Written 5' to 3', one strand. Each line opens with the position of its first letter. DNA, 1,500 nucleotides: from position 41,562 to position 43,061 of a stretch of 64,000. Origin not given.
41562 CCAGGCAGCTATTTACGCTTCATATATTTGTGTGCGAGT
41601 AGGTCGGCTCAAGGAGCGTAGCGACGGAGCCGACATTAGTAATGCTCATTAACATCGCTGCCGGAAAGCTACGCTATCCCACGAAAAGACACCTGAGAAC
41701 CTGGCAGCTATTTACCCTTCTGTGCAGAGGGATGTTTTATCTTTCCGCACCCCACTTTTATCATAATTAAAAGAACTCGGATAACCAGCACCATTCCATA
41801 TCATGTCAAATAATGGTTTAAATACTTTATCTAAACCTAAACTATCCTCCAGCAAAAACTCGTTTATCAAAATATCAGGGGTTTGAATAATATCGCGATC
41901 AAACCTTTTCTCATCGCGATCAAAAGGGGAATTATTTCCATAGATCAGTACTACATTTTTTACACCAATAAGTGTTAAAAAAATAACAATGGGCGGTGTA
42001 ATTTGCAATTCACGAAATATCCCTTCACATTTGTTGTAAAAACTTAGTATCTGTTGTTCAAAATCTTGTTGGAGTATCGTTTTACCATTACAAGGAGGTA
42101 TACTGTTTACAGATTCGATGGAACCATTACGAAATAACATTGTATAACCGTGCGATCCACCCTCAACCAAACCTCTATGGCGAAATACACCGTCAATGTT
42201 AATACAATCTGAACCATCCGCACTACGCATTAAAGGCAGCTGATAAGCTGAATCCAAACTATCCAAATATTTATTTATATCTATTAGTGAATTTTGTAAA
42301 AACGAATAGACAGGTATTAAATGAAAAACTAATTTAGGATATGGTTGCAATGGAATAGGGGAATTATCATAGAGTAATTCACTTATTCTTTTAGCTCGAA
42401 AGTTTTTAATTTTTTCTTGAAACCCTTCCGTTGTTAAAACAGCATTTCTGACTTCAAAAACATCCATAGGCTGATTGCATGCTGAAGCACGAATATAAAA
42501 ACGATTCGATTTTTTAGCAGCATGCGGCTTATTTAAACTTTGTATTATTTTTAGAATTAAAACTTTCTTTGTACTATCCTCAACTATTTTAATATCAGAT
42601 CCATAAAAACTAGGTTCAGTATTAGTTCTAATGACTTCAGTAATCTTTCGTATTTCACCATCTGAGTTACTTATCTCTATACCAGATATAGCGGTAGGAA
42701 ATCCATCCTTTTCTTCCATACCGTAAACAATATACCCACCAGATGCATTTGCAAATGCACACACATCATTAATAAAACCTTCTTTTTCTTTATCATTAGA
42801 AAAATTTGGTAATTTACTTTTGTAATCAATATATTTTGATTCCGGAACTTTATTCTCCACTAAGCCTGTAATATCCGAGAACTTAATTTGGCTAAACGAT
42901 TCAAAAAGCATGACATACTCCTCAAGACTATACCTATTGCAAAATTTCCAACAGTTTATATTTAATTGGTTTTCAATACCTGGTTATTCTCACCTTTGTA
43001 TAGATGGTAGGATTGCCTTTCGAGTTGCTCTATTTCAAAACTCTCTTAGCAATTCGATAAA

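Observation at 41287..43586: Accessory island in the slot where rseP is expected (dxr | island | bamA), bounded by ~300-bp inverted composite repeats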

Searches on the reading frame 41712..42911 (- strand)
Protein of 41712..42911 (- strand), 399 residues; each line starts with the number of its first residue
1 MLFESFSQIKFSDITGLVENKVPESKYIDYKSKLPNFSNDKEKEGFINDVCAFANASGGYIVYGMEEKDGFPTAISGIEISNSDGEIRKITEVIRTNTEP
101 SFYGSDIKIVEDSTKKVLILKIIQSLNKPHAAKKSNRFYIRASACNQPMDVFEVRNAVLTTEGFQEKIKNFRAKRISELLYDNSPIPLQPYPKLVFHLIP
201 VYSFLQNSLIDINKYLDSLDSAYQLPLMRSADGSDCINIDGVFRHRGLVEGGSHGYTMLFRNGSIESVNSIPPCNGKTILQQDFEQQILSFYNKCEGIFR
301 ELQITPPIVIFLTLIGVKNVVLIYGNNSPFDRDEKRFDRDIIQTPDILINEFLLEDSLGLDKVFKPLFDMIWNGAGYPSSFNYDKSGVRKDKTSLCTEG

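Call 3: search_protein_families(library=pfam, proteins=[window:41712-42911:-], max_evalue=0.01)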
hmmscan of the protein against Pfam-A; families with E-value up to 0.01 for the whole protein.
window:41712-42911:- (399 aa): 1 family
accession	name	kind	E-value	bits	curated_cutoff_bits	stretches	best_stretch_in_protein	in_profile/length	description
PF04326.19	SLFN_AlbA_2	-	8.3e-20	71.9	25.3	1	24-149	1-117/118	Schlafen, AlbA_2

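Call 9: find_encoding_contigs(protein=window:41712-42911:-, flank=10000, max_places=10)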
Protein window:41712-42911:- (399 aa): 1 contig read that carries it; 1 place shown.
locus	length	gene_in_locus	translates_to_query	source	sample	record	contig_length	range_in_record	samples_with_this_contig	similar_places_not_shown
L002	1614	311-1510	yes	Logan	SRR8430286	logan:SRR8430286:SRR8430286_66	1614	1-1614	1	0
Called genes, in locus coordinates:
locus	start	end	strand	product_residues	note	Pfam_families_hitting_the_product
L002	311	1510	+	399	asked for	PF04326:SLFN_AlbA_2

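Call 22: search_protein_families(library=padloc, proteins=[window:41712-42911:-], max_evalue=0.1)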
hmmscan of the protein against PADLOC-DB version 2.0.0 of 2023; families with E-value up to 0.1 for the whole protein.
window:41712-42911:- (399 aa): 0 families

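Call 23: search_protein_families(library=ncbifam, proteins=[window:41712-42911:-], max_evalue=0.1)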
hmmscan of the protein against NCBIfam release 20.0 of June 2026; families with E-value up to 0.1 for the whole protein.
window:41712-42911:- (399 aa): 0 families

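Call 26: find_homologous_proteins(query=window:41712-42911:-, max_evalue=0.001)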
Query window:41712-42911:- (399 aa): 13 proteins with E <= 0.001 among 4925 candidates.
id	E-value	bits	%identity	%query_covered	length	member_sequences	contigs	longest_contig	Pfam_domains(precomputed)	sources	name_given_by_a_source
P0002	1.5e-266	901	100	100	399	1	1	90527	PF04326.20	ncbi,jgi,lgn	-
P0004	1.2e-57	213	34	97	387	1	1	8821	PF04326.20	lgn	-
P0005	3.6e-56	208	34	97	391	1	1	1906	PF04326.20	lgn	-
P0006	7.4e-56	207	34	97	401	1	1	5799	PF04326.20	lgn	-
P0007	8.4e-51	191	33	95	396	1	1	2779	PF04326.20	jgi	jgi:hypothetical protein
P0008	1.2e-48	184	33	93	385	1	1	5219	PF04326.20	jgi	jgi:hypothetical protein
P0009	8.2e-47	178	34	96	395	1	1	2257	PF04326.20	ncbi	-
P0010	1.3e-36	144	30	94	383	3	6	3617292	PF04326.20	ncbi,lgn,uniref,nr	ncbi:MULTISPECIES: ATP-binding protein [Burkholderia]|uniref:AlbA family DNA-binding domain-containi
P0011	2.2e-29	120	29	89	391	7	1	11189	PF04326.20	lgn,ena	-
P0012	2.7e-15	74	26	85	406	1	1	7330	PF04326.20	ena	-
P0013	1.0e-13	69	29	57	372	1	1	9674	PF04326.20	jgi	-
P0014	5.6e-12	63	32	36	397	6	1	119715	PF04326.20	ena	-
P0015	3.9e-11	60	24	95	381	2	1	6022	PF04326.20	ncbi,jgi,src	-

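Call 51: find_encoding_contigs(protein=P0010, flank=8000, max_places=3)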
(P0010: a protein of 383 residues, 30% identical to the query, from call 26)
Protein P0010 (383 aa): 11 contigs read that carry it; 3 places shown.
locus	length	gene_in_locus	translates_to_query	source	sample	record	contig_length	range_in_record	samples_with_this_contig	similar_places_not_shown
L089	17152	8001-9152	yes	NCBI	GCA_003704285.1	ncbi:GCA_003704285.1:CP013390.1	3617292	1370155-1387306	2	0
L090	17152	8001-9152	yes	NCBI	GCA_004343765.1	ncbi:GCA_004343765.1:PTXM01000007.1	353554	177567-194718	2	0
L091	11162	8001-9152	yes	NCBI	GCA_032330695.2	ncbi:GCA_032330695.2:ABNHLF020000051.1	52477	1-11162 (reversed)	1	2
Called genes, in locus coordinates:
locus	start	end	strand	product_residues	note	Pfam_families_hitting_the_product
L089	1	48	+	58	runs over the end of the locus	-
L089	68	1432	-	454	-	PF01554:MatE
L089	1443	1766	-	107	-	PF10052:DUF2288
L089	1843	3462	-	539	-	PF00501:AMP-binding, PF13193:AMP-binding_C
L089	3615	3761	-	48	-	-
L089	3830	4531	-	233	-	PF01476:LysM, PF01551:Peptidase_M23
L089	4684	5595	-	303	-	PF01263:Aldose_epim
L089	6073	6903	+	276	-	PF02673:BacA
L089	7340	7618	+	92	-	PF05015:HigB-like_toxin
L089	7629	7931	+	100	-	PF01381:HTH_3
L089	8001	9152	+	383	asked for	PF04326:SLFN_AlbA_2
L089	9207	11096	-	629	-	-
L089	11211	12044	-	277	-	PF13276:HTH_21, PF00665:rve, PF13683:rve_3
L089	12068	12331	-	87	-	PF01527:HTH_Tnp_1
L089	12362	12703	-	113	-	-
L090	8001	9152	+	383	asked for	PF04326:SLFN_AlbA_2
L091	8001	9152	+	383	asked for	PF04326:SLFN_AlbA_2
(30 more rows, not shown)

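Call 52: find_encoding_contigs(protein=P0004, flank=8000, max_places=2)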
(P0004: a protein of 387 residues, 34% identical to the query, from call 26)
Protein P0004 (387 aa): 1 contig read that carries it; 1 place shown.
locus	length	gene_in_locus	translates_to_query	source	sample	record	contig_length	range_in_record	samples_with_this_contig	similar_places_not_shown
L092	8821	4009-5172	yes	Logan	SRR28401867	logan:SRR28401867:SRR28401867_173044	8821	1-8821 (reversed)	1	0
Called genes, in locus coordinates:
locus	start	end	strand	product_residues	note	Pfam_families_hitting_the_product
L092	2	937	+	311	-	?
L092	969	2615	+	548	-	-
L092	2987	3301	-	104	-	PF13744:HTH_37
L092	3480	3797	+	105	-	-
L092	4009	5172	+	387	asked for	PF04326:SLFN_AlbA_2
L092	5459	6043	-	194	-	PF06114:Peptidase_M78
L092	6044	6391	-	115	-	PF13560:HTH_31 (weak), PF13443:HTH_26 (weak), PF01381:HTH_3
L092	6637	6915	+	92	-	-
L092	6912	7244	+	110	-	-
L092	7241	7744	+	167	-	-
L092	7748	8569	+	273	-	PF00899:ThiF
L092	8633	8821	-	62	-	?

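Call 56: find_encoding_contigs(protein=P0011, flank=5000, max_places=2)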
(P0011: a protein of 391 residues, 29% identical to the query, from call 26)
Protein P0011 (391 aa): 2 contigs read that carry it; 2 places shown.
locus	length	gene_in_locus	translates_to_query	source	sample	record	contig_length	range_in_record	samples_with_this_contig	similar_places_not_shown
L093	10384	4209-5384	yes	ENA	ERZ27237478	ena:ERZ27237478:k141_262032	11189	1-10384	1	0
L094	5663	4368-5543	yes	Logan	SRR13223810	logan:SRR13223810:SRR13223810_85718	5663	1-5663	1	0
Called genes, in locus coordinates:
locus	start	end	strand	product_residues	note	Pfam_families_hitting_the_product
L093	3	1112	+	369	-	?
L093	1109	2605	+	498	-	PF01555:N6_N4_Mtase, PF01170:UPF0020 (weak)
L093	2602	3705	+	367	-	PF13091:PLDc_2 (faint), PF18243:BfiI_DBD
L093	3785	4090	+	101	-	-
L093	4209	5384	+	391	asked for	PF04326:SLFN_AlbA_2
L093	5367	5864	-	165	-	PF01553:Acyltransferase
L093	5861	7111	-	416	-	-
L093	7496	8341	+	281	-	PF00563:EAL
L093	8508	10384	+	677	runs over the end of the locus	PF01751:Toprim, PF01131:Topoisom_bac, PF01396:Zn_ribbon_Top1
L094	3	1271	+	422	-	?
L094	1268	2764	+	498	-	PF01555:N6_N4_Mtase, PF01170:UPF0020 (weak)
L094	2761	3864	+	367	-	PF13091:PLDc_2 (faint), PF18243:BfiI_DBD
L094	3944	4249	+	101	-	-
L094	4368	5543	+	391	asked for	PF04326:SLFN_AlbA_2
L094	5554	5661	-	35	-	?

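Call 57: find_encoding_contigs(protein=P0006, flank=5000, max_places=2)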
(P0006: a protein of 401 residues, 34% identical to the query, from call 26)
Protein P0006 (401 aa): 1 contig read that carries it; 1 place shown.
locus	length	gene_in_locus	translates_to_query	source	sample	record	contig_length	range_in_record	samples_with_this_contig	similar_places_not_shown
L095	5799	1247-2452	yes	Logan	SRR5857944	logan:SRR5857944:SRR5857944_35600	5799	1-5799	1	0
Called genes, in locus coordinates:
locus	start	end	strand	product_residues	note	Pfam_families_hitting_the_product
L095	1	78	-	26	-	?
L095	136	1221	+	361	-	PF14175:YaaC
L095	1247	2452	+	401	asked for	PF04326:SLFN_AlbA_2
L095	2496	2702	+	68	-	PF04255:DUF433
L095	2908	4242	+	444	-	PF14280:DUF4365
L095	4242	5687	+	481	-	-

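Call 69: search_dna_similar(query=window:41712-42911:-, collection=plasmids, mode=protein, max_rows=12, max_evalue=0.001)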
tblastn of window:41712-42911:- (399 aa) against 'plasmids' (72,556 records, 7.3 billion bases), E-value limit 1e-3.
Records with a match: 46; places in all: 47; records where one place covers at least 80% of the query: 18.
Best place of each record, by identity: <60% 46.
By first word of the organism name: Bacillus 14; Streptomyces 6; Paraburkholderia 3; Rhizobium 2; Burkholderia 2; Haloarcula 2; Haloferax 2; Methylobacterium 2; Legionella 1; Haloplanus 1; and 11 more.
By predicted mobility (MOB-suite, as given by PLSDB): non-mobilizable 35; conjugative 6; mobilizable 5.
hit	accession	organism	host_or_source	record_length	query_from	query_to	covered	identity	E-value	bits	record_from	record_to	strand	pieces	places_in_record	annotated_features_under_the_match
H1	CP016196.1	Bacillus thuringiensis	organism,soil sample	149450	4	399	99%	29.5%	5e-37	150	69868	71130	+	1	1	hypothetical protein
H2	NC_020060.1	Rhizobium tropici CIAT 899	Phaseolus vulgaris root nodule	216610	1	387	96%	30.1%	3e-36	178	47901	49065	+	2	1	hypothetical protein | ATP-binding protein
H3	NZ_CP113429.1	Bacillus cereus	cell culture,petroleum sludge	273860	4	376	93%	30.8%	3e-36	148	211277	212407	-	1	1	ATP-binding protein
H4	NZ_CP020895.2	Legionella longbeachae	Homo sapiens,Respiratory sample - sputum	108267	7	377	93%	29.5%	1e-37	152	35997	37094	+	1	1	ATP-binding protein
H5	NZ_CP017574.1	Bacillus thuringiensis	whole organism,soil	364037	8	376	92%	29.3%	2e-32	137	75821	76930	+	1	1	ATP-binding protein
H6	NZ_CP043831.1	Bacillus sp. BS98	oyster,whole organism,intestinal tract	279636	8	376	92%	28.9%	2e-32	137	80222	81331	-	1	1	ATP-binding protein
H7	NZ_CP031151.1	Haloplanus rubicundus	solar salt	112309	1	376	94%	27.5%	4e-32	135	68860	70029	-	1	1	ATP-binding protein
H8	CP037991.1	Bacillus mycoides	soil core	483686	7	376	93%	27.9%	2e-34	143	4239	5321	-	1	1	ATP-binding protein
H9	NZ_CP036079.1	Bacillus mycoides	cell culture,soil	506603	7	376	93%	27.9%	2e-34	143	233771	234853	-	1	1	ATP-binding protein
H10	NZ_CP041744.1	Paraburkholderia megapolitana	-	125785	6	376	93%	27.7%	2e-31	134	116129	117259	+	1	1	ATP-binding protein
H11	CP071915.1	Ralstonia solanacearum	Pogostemon cablin,Single strain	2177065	8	394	97%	26.5%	6e-39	155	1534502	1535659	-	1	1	ATP-binding protein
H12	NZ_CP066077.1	Paraburkholderia ginsengisoli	-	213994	12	376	91%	28.1%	2e-31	134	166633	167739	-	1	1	ATP-binding protein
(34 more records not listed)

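Call 70: search_dna_similar(query=window:41712-42911:-, collection=phages, mode=protein, max_rows=12, max_evalue=0.001)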
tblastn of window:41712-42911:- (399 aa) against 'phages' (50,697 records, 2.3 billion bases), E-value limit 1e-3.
No match.

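Call 71: get_annotated_region(hit=H4, flank=4000)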
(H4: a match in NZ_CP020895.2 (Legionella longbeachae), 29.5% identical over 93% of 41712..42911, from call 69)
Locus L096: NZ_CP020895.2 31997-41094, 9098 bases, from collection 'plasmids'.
description: Legionella longbeachae strain F1157CHC plasmid pLLO-F1157CHC, complete sequence
organism: Legionella longbeachae (NCBI taxid 450)
taxonomy: Bacteria; Pseudomonadota; Gammaproteobacteria; Legionellales; Legionellaceae; Legionella; Legionella longbeachae
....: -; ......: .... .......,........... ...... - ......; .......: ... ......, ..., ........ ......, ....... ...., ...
typing (MOB-suite, as given by PLSDB): conjugative; replicon rep_cluster_413; relaxase MOBF; mating-pair formation MPF_F
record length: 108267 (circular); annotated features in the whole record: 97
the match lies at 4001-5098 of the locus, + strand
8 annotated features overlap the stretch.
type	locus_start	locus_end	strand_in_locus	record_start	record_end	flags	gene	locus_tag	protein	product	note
CDS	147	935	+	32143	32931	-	-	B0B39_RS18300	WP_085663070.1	porin family protein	-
CDS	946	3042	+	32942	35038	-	-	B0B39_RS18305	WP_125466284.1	sialidase family protein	-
CDS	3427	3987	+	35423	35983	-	-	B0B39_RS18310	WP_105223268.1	recombinase family protein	GO:0006310 - DNA recombination [Evidence IEA]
CDS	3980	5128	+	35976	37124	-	-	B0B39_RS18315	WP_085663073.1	ATP-binding protein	-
CDS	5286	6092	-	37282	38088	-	-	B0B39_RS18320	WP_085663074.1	hypothetical protein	-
CDS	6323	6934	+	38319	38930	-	-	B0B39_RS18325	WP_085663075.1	hypothetical protein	-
CDS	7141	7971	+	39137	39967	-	-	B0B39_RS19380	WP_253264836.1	hypothetical protein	-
CDS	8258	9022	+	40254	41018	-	-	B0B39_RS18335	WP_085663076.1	hypothetical protein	-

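Call 72: get_annotated_region(hit=H3, flank=4000)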
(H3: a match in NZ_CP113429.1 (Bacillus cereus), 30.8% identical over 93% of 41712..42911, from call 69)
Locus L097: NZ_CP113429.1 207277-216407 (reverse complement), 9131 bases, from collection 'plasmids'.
description: Bacillus cereus strain NW6 plasmid unnamed1, complete sequence
organism: Bacillus cereus (NCBI taxid 1396)
taxonomy: Bacteria; Bacillota; Bacilli; Bacillales; Bacillaceae; Bacillus; Bacillus cereus
host: -; source: cell culture,petroleum sludge; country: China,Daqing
typing (MOB-suite, as given by PLSDB): non-mobilizable; replicon rep_cluster_125,rep_cluster_164
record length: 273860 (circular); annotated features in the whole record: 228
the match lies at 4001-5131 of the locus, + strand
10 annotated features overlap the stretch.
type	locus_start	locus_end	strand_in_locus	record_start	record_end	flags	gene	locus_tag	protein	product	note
CDS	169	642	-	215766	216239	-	-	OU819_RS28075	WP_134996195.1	DUF5065 family protein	-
CDS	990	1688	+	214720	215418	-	-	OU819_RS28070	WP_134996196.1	DUF1963 domain-containing protein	-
CDS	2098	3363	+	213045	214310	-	-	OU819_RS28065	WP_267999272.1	Y-family DNA polymerase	-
CDS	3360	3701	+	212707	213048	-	-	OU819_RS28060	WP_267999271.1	YolD-like family protein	-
CDS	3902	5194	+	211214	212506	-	-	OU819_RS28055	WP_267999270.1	ATP-binding protein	-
CDS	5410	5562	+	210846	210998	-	-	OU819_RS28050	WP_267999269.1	hypothetical protein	-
CDS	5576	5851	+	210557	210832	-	-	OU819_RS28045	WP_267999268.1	hypothetical protein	-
CDS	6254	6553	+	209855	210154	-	-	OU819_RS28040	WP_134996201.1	metalloregulator ArsR/SmtB family transcription factor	GO:0006355 - regulation of DNA-templated transcription [Evidence IEA]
CDS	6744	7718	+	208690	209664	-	-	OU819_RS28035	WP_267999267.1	hypothetical protein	-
CDS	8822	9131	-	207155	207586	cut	-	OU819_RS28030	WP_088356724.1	hypothetical protein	-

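Call 73: get_annotated_region(hit=H10, flank=4000)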
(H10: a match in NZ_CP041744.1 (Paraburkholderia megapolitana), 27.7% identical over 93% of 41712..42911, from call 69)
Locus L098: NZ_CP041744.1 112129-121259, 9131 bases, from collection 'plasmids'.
description: Paraburkholderia megapolitana strain LMG 23650 plasmid unnamed1, complete sequence
organism: Paraburkholderia megapolitana (NCBI taxid 420953)
taxonomy: Bacteria; Pseudomonadota; Betaproteobacteria; Burkholderiales; Burkholderiaceae; Paraburkholderia; Paraburkholderia megapolitana
host: -; source: -; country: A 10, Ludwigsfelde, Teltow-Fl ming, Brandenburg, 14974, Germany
typing (MOB-suite, as given by PLSDB): non-mobilizable
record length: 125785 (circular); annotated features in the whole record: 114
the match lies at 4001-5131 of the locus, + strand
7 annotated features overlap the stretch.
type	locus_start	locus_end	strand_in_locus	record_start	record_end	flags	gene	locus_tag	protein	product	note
CDS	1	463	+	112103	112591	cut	-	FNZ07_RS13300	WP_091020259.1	hypothetical protein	-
CDS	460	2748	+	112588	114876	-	-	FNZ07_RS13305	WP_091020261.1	site-specific integrase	-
CDS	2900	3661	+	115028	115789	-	-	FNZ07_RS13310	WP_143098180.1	hypothetical protein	-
CDS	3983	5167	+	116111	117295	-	-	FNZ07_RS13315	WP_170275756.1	ATP-binding protein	-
CDS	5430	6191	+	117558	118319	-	-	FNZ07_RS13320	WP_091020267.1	hypothetical protein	-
CDS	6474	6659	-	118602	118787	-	-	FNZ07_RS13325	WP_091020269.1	calcium-binding protein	-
CDS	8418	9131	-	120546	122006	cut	-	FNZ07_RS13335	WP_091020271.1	aldehyde dehydrogenase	-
